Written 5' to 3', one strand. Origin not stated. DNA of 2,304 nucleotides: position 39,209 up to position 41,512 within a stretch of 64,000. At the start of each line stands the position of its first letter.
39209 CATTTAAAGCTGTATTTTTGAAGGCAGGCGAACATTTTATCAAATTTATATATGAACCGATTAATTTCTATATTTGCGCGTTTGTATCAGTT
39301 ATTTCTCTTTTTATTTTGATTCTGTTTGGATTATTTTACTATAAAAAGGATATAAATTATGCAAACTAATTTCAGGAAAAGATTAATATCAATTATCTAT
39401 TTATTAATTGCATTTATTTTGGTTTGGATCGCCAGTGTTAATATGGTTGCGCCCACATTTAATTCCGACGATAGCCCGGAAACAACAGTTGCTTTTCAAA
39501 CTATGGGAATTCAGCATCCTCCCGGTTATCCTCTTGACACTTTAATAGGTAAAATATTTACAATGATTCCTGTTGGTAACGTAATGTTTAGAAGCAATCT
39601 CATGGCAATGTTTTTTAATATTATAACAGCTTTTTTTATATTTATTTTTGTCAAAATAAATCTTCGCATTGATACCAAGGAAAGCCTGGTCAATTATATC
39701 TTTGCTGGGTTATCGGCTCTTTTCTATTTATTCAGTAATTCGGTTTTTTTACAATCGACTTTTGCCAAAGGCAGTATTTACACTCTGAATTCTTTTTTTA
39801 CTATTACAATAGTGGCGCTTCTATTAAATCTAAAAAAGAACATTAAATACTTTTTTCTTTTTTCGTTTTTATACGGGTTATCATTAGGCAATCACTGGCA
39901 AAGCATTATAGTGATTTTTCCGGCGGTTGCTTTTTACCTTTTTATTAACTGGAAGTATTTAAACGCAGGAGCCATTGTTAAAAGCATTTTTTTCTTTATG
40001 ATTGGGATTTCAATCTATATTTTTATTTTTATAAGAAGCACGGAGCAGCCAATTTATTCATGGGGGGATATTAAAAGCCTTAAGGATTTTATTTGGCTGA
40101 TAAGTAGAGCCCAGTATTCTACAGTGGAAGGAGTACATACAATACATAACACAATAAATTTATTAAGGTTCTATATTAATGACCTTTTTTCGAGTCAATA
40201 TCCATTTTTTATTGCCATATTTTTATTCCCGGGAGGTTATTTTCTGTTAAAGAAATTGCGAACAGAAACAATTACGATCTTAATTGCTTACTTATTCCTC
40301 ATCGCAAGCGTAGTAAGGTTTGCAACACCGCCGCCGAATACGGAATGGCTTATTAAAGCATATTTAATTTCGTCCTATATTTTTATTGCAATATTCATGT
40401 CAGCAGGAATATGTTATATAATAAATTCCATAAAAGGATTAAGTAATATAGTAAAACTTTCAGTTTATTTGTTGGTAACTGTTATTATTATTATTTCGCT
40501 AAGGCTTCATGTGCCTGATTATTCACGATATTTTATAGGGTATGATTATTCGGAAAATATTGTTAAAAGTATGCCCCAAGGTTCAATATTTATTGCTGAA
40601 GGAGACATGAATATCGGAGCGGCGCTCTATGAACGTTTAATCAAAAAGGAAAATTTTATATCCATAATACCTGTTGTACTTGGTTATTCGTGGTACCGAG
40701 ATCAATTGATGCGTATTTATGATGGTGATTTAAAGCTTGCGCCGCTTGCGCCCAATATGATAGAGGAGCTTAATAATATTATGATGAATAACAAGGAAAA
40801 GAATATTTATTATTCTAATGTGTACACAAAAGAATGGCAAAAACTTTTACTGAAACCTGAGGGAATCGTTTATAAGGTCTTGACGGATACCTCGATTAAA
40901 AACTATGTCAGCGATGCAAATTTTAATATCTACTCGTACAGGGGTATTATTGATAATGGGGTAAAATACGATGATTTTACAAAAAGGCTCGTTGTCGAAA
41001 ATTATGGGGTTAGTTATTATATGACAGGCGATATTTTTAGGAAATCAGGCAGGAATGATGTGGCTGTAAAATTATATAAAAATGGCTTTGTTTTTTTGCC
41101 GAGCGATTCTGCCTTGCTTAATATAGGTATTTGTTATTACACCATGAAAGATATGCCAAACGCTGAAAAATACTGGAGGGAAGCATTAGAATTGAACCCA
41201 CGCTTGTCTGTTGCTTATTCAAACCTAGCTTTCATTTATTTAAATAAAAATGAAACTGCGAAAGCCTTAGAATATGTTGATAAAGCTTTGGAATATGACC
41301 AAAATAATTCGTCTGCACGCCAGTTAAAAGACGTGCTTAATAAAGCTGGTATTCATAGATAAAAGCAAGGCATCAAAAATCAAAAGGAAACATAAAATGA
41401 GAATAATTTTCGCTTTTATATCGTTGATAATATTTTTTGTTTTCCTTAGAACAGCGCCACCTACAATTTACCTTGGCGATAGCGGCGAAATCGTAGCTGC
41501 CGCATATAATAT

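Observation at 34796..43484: Polyamine biosynthesis genes translationally coupled to a trio of GT-C-like membrane proteins (YfhO plus two DUF2723-TPR proteins)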

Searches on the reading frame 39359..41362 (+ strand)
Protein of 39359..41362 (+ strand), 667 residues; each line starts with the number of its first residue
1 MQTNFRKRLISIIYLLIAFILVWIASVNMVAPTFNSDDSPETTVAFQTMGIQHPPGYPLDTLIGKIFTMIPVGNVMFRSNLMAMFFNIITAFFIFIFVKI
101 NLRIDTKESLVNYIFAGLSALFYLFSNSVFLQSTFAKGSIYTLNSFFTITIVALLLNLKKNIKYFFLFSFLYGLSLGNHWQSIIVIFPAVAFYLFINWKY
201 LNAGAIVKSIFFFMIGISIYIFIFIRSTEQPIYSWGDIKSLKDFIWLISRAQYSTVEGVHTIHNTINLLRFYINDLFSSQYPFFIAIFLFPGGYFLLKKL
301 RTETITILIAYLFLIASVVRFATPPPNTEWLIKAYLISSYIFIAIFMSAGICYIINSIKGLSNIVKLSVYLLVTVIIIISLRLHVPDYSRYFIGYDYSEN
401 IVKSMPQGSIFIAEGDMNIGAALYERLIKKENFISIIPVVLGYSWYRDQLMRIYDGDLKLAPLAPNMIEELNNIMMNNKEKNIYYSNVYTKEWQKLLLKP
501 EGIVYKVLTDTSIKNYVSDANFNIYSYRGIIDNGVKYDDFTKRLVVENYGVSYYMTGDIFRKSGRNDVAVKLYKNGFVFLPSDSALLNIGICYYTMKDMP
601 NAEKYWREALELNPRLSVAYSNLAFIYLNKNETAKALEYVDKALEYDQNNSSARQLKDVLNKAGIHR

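Call 4: search_protein_families(library=pfam, proteins=[window:39359-41362:+], max_evalue=0.01)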
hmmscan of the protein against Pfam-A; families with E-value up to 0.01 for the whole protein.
window:39359-41362:+ (667 aa): 13 families
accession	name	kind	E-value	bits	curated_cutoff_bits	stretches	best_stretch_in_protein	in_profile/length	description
PF11028.14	TMEM260-like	-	1.5e-24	87.2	24.2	1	38-199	1-174/179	Protein O-mannosyl-transferase TMEM260-like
PF07719.23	TPR_2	-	4.7e-15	54.8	27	2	619-650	3-34/34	Tetratricopeptide repeat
PF00515.34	TPR_1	-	1.1e-14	54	27.8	2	585-615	3-33/34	Tetratricopeptide repeat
PF13181.12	TPR_8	-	4.6e-10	39.3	25.7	1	619-650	3-34/34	Tetratricopeptide repeat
PF13424.12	TPR_12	-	3.4e-09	37.2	30.1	1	585-647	5-75/77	Tetratricopeptide repeat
PF13431.12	TPR_17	-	1.6e-07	31.5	24.4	1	606-638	2-34/34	Tetratricopeptide repeat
PF13174.12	TPR_6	-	2.2e-06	28.4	26.3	0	585-614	2-31/33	Tetratricopeptide repeat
PF13176.12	TPR_7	-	9.5e-06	25.8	27.9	0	557-575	6-24/36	Tetratricopeptide repeat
PF13374.12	TPR_10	-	1.3e-05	25.5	27.5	0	619-645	4-30/42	Tetratricopeptide repeat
PF14559.12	TPR_19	-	2.8e-05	24.8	25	1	597-657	5-65/68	Tetratricopeptide repeat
PF13414.12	TPR_11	-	8.6e-05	22.6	26.8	0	604-630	15-41/42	TPR repeat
PF13432.12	TPR_16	-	0.0004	21.2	32.7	0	554-614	1-62/65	Tetratricopeptide repeat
PF13428.12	TPR_14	-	0.0012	19.7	23.5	0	586-624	4-42/44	Tetratricopeptide repeat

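Call 6: search_protein_families(library=ncbifam, proteins=[window:39359-41362:+], max_evalue=0.001)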
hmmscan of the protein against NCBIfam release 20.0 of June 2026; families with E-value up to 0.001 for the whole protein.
window:39359-41362:+ (667 aa): 10 families
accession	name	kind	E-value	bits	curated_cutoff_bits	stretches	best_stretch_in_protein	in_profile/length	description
TIGR02917.1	PEP_TPR_lipo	equivalog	1.2e-08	33.4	312.2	1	559-650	745-836/899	XrtA/PEP-CTERM system TPR-repeat protein PrsT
TIGR02521.1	type_IV_pilW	equivalog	2.7e-08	33.6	154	1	583-646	135-198/234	type IV pilus biogenesis/stability protein PilW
NF002725.1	PRK02603.1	equivalog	1.1e-05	25.5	143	1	585-644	74-133/173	photosystem I assembly protein Ycf3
NF053520.1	HK_Porph_FimS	equivalog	1.3e-05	23.7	600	1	585-656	126-203/618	sensor histidine kinase FimS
TIGR00990.1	3a0801s09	subfamily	1.6e-05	23.7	757.25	1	590-652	338-400/615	mitochondrial import receptor subunit TOM70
NF040959.1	MamA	equivalog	2.4e-05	23.9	200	1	553-653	40-141/204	magnetosome protein MamA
NF033762.1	social_mot_Tgl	equivalog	7.5e-05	22.2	225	1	558-642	108-195/252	social motility TPR repeat lipoprotein Tgl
NF033920.0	C39_PA2778_fam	equivalog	0.00017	21.1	150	1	562-647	168-254/255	PA2778 family cysteine peptidase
NF047558.1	TPR_END_plus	domain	0.00025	20.9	32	0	619-649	1-31/56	TPR end-of-group domain-containing protein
NF047507.1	TPR_BatC_Lepto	exception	0.00044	19.8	175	0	585-653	98-166/214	TPR repeat-containing protein BatC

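Call 7: find_encoding_contigs(protein=window:39359-41362:+, flank=10000, max_places=8)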
Protein window:39359-41362:+ (667 aa): 1 contig read that carries it; 1 place shown.
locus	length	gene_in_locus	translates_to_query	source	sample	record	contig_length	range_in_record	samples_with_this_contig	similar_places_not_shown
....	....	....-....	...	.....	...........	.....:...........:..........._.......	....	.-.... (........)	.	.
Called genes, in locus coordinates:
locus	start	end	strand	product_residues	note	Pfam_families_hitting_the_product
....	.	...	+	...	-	?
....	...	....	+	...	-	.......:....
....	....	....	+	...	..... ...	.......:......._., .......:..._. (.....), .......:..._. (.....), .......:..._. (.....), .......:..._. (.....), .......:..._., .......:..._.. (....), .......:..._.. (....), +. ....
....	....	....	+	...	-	?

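Call 11: find_related_loci(query=window:39359-41362:+, collection=genome_contigs, flank=10000)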
Query window:39359-41362:+ (667 aa) in genome_contigs; peptide patterns used: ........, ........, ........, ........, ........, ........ (x = any residue, [..] = any of these).
219 stretches matched a pattern; 3 encode a relative of the query (tblastn E <= 1e-3); 3 distinct loci.
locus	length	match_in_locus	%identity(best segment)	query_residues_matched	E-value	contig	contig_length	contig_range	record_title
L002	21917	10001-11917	46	4-656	4e-168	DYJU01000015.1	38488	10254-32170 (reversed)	MAG TPA_asm: Candidatus Methylomirabilis sp. isolate SulCav_AS07-7_2_29_45 SulCav_AS07_7_952_length_38488_cov_23_757526,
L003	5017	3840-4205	31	548-661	3e-7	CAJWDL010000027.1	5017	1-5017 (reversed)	MAG TPA_asm: uncultured Candidatus Pelagibacter sp. isolate ERR599062_bin.175_MetaBAT_v2.12.1_MAG genome assembly, conti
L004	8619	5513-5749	39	584-665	3e-6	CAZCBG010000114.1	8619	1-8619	MAG TPA_asm: uncultured Bacteroides sp. isolate binchicken_co2_45 genome assembly, contig: NODE_7054_length_8619_cov_15.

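Call 13: find_homologous_proteins(query=window:39359-41362:+)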
Query window:39359-41362:+ (667 aa): 76 proteins with E <= 0.001 among 8000 candidates.
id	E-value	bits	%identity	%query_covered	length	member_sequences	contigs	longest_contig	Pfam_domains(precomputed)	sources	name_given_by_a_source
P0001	0.0e+0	1468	100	100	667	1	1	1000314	PF14559.13,PF11028.15,PF13431.13,PF00515.35,PF13424.13,PF13176.13,PF13181.13,PF07719.24,PF13174.13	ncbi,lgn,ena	-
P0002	7.6e-297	1004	67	100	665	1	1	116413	PF11028.15,PF13414.13,PF00515.35,PF13424.13,PF13176.13,PF13181.13,PF07719.24,PF13174.13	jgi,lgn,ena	-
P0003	5.7e-218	744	52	98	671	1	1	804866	PF11028.15,PF13431.13,PF00515.35,PF13424.13,PF13428.13,PF13181.13,PF07719.24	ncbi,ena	-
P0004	1.8e-195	669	48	95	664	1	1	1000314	PF11028.15,PF00515.35,PF13424.13,PF13181.13,PF07719.24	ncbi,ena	-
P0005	2.4e-193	662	46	99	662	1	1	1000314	PF11028.15,PF13431.13,PF13414.13,PF00515.35,PF13424.13,PF13176.13,PF13432.13,PF13428.13,PF13181.13,PF07719.24,PF13374.13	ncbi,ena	-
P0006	3.6e-191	655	45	99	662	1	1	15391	PF14559.13,PF11028.15,PF14853.13,PF13431.13,PF13414.13,PF00515.35,PF13424.13,PF13428.13,PF13181.13,PF07719.24,PF13374.13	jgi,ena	-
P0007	3.2e-186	639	47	95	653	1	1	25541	PF14559.13,PF11028.15,PF14853.13,PF13431.13,PF13414.13,PF00515.35,PF13424.13,PF13181.13,PF07719.24,PF13374.13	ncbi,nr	ncbi:MAG: DUF2723 domain-containing protein [Candidatus Goldbacteria bacterium]|nr:DUF2723 domain-co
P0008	9.6e-185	634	47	97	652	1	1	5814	PF14559.13,PF11028.15,PF13431.13,PF00515.35,PF13424.13,PF13432.13,PF13428.13,PF13181.13,PF07719.24,PF13374.13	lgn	-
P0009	1.3e-183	630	43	99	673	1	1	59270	PF14559.13,PF11028.15,PF14853.13,PF13431.13,PF00515.35,PF13424.13,PF21033.5,PF13181.13,PF07719.24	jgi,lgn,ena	-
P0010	1.4e-182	627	47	95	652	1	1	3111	PF11028.15,PF13431.13,PF13414.13,PF00515.35,PF13424.13,PF13181.13,PF07719.24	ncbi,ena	-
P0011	2.6e-181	623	44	99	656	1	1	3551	PF14559.13,PF11028.15,PF13431.13,PF13414.13,PF00515.35,PF13432.13,PF13428.13,PF13181.13,PF07719.24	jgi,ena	-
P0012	9.5e-181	621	44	99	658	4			PF14559.13,PF11028.15,PF13431.13,PF13414.13,PF00515.35,PF13424.13,PF13428.13,PF13181.13,PF07719.24,PF13374.13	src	-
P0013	1.0e-180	621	45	98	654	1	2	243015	PF11028.15,PF00515.35,PF13424.13,PF13181.13,PF07719.24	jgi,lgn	jgi:hypothetical protein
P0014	1.6e-180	620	47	97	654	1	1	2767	PF14559.13,PF11028.15,PF13431.13,PF13414.13,PF00515.35,PF13424.13,PF13428.13,PF13181.13,PF07719.24,PF13374.13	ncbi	-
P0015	1.3e-179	617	47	95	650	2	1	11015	PF14559.13,PF11028.15,PF13431.13,PF00515.35,PF13424.13,PF13181.13,PF07719.24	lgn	-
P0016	8.7e-179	614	45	97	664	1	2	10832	PF11028.15,PF13431.13,PF00515.35,PF13181.13,PF07719.24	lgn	-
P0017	8.7e-178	611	47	98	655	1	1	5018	PF11028.15,PF00515.35,PF13424.13,PF07719.24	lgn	-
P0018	1.1e-177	610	45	99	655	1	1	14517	PF11028.15,PF13414.13,PF00515.35,PF07719.24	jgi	jgi:tetratricopeptide (TPR) repeat protein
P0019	1.9e-177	610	48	95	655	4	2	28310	PF14559.13,PF11028.15,PF13431.13,PF13414.13,PF00515.35,PF13424.13,PF13181.13,PF07719.24,PF13374.13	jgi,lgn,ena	-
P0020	1.5e-176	607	45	95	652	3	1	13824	PF14559.13,PF11028.15,PF13431.13,PF13414.13,PF00515.35,PF13181.13,PF07719.24,PF13374.13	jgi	jgi:tetratricopeptide (TPR) repeat protein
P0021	1.4e-175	604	44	99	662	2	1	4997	PF14559.13,PF11028.15,PF14853.13,PF13431.13,PF00515.35,PF13428.13,PF13181.13,PF07719.24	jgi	jgi:tetratricopeptide (TPR) repeat protein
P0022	2.0e-175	603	46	98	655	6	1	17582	PF11028.15,PF00515.35,PF13424.13,PF07719.24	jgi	-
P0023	2.4e-174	600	46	98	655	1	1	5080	PF11028.15,PF00515.35,PF13424.13,PF13432.13,PF07719.24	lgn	-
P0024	1.7e-172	593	43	94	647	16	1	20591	PF11028.15,PF00515.35,PF13432.13,PF13181.13,PF07719.24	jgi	-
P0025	3.0e-172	593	42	98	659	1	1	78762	PF11028.15,PF13414.13,PF00515.35,PF13424.13,PF13428.13,PF13181.13,PF07719.24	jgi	jgi:tetratricopeptide (TPR) repeat protein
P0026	4.5e-172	592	41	98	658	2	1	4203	PF14559.13,PF11028.15,PF13431.13,PF13414.13,PF00515.35,PF13424.13,PF13428.13,PF13181.13,PF07719.24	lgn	-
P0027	4.6e-172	592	42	99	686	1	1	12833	PF11028.15,PF00515.35,PF13181.13,PF07719.24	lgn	-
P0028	6.1e-172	592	45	98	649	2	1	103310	PF11028.15,PF00515.35,PF13424.13,PF07719.24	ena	-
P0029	2.3e-171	590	45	95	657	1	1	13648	PF11028.15,PF13431.13,PF00515.35,PF07719.24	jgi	jgi:tetratricopeptide (TPR) repeat protein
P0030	9.2e-171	588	43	97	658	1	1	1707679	PF11028.15,PF13414.13,PF00515.35,PF13424.13,PF13428.13,PF13181.13,PF07719.24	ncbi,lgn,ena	-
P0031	1.1e-170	587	43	98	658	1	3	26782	PF14559.13,PF11028.15,PF13431.13,PF00515.35,PF13424.13,PF13432.13,PF13428.13,PF13181.13,PF07719.24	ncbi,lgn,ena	-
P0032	3.1e-170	586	46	97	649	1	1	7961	PF11028.15,PF14853.13,PF00515.35,PF07719.24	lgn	-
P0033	8.5e-170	584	42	98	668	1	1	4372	PF14559.13,PF11028.15,PF13431.13,PF13414.13,PF00515.35,PF13424.13,PF13432.13,PF13428.13,PF13181.13,PF07719.24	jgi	jgi:tetratricopeptide (TPR) repeat protein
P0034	2.1e-169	583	43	97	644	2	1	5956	PF11028.15,PF13414.13,PF00515.35,PF13424.13,PF13432.13,PF13428.13,PF13181.13,PF07719.24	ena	-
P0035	1.6e-168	580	46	97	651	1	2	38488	PF14559.13,PF11028.15,PF00515.35,PF07719.24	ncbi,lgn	-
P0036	1.8e-168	580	41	98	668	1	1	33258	PF14559.13,PF11028.15,PF13414.13,PF00515.35,PF13424.13,PF13432.13,PF13428.13,PF13181.13,PF07719.24,PF13374.13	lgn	-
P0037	1.4e-166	574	42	99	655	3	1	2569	PF11028.15,PF13431.13,PF00515.35,PF13424.13,PF13181.13,PF07719.24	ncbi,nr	ncbi:MAG TPA: DUF2723 domain-containing protein [Firmicutes bacterium]|nr:DUF2723 domain-containing 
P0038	6.2e-164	565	41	99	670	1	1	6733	PF14559.13,PF11028.15,PF13431.13,PF13414.13,PF00515.35,PF13424.13,PF13432.13,PF13428.13,PF13181.13,PF07719.24,PF13374.13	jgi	jgi:tetratricopeptide (TPR) repeat protein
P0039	2.7e-163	563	41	96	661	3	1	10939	PF14559.13,PF11028.15,PF13431.13,PF13414.13,PF00515.35,PF13424.13,PF13428.13,PF13181.13,PF07719.24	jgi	-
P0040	3.2e-163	563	42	97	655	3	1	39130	PF14559.13,PF11028.15,PF00515.35,PF13424.13,PF13181.13,PF07719.24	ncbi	ncbi:MAG: protein O-mannosyl-transferase family [Candidatus Goldiibacteriota bacterium]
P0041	8.5e-163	561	43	97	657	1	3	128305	PF11028.15,PF13431.13,PF13414.13,PF00515.35,PF13181.13,PF07719.24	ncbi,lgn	-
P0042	1.1e-162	561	41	99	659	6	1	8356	PF14559.13,PF11028.15,PF13431.13,PF13414.13,PF00515.35,PF13424.13,PF13428.13,PF13181.13,PF07719.24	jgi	-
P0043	1.3e-162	561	41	99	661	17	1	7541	PF11028.15,PF13431.13,PF13414.13,PF00515.35,PF13424.13,PF07719.24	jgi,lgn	jgi:tetratricopeptide (TPR) repeat protein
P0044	6.4e-160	552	41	95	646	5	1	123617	PF11028.15,PF14853.13,PF00515.35,PF13424.13,PF13428.13,PF07719.24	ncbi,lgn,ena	-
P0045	4.3e-158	546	43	96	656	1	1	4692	PF11028.15,PF04103.22,PF07719.24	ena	-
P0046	1.2e-157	544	41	98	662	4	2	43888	PF14559.13,PF11028.15,PF13431.13,PF00515.35,PF13424.13,PF13432.13,PF13428.13,PF13181.13,PF07719.24,PF13374.13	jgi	jgi:hypothetical protein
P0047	6.6e-154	532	41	95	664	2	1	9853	PF11028.15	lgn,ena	-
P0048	2.8e-151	523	40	97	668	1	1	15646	PF11028.15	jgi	jgi:tetratricopeptide (TPR) repeat protein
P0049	1.2e-144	501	44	79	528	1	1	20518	PF11028.15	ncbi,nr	ncbi:MAG: DUF2723 domain-containing protein, partial [Spirochaetia bacterium]|nr:DUF2723 domain-cont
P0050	1.4e-141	491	37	97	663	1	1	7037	PF14559.13,PF11028.15,PF13414.13,PF00515.35,PF13181.13,PF07719.24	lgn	-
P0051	3.6e-141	490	38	97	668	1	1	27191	PF14559.13,PF11028.15,PF00515.35,PF13424.13,PF13181.13,PF07719.24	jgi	jgi:tetratricopeptide (TPR) repeat protein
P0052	5.6e-137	476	36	97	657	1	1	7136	PF11028.15,PF13181.13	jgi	jgi:tetratricopeptide (TPR) repeat protein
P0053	7.8e-135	469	36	99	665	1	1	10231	PF11028.15,PF13181.13,PF07719.24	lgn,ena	-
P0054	7.2e-133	462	38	91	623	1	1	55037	PF11028.15,PF28495.1,PF00515.35,PF13181.13,PF07719.24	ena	-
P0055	5.4e-130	453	39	95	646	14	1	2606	PF11028.15,PF28495.1,PF00515.35,PF13181.13,PF07719.24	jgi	-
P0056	9.9e-129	449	39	99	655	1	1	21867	PF11028.15,PF28495.1,PF00515.35,PF13181.13,PF07719.24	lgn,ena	-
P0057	8.3e-128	446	38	95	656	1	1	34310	PF11028.15,PF28495.1,PF00515.35,PF13181.13,PF07719.24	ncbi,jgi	jgi:tetratricopeptide (TPR) repeat protein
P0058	1.4e-126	442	37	95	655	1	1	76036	PF11028.15,PF28495.1,PF07719.24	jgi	jgi:tetratricopeptide (TPR) repeat protein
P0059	2.4e-124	434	40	76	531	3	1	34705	PF11028.15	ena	-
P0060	5.1e-121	423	37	94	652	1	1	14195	PF11028.15,PF13231.13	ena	-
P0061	1.1e-118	416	43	72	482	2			PF11028.15,PF28495.1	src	-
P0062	1.3e-116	409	35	94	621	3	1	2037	PF11028.15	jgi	-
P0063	2.5e-91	325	33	93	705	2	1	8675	PF11028.15,PF13431.13,PF12862.14,PF13414.13,PF13176.13,PF12569.15,PF13428.13,PF13374.13,PF14559.13,PF00515.35,PF13424.13,PF21033.5,PF13432.13,PF13181.13,PF07719.24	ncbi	-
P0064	1.8e-82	296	30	95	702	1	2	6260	PF11028.15,PF13431.13,PF13414.13,PF13176.13,PF12569.15,PF13428.13,PF13374.13,PF14559.13,PF00515.35,PF13424.13,PF21033.5,PF13432.13,PF13181.13,PF07719.24,PF13174.13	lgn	-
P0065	7.8e-75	271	29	93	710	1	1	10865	PF11028.15,PF13431.13,PF13414.13,PF12569.15,PF13428.13,PF13374.13,PF14559.13,PF00515.35,PF13424.13,PF21033.5,PF13181.13,PF07719.24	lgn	-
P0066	1.6e-62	230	29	96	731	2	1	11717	PF11028.15,PF13431.13,PF13414.13,PF00515.35,PF13424.13,PF13432.13,PF13428.13,PF13181.13,PF07719.24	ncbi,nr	ncbi:MAG: DUF2723 domain-containing protein [Candidatus Goldbacteria bacterium]|nr:DUF2723 domain-co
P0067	1.7e-62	230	27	97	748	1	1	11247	PF25063.1,PF11028.15,PF13431.13,PF13414.13,PF13176.13,PF12569.15,PF13428.13,PF13374.13,PF14559.13,PF13371.13,PF00515.35,PF13424.13,PF21033.5,PF13432.13,PF13181.13,PF07719.24,PF13174.13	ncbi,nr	ncbi:MAG: DUF2723 domain-containing protein [Spirochaetia bacterium]|nr:DUF2723 domain-containing pr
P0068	2.1e-48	183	36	44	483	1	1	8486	PF11028.15,PF08545.17,PF08541.17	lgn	-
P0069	2.1e-35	141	29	62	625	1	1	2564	PF11028.15,PF28495.1,PF13231.13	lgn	-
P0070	3.0e-27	114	28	60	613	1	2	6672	PF11028.15,PF28495.1,PF13231.13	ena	-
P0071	5.4e-22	96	30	37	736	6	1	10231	PF14559.13,PF11028.15,PF13431.13,PF13414.13,PF00515.35,PF12895.14,PF13424.13,PF13181.13,PF07719.24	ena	-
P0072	3.2e-19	87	25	68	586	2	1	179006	PF11028.15,PF28495.1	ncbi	-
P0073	1.6e-16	78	26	60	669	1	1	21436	PF11028.15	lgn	-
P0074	2.7e-15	74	24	64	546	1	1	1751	PF11028.15,PF28495.1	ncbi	ncbi:MAG TPA: DUF2723 domain-containing protein, partial [Chthoniobacterales bacterium]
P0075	7.3e-15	73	26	60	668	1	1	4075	PF11028.15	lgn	-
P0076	1.7e-10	58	39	10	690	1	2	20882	PF11028.15,PF28495.1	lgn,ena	-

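Call 14: find_encoding_contigs(protein=P0004, flank=10000, max_places=3)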
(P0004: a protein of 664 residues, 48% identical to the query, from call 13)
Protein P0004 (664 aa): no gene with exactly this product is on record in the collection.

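Call 15: find_encoding_contigs(protein=P0005, flank=10000, max_places=3)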
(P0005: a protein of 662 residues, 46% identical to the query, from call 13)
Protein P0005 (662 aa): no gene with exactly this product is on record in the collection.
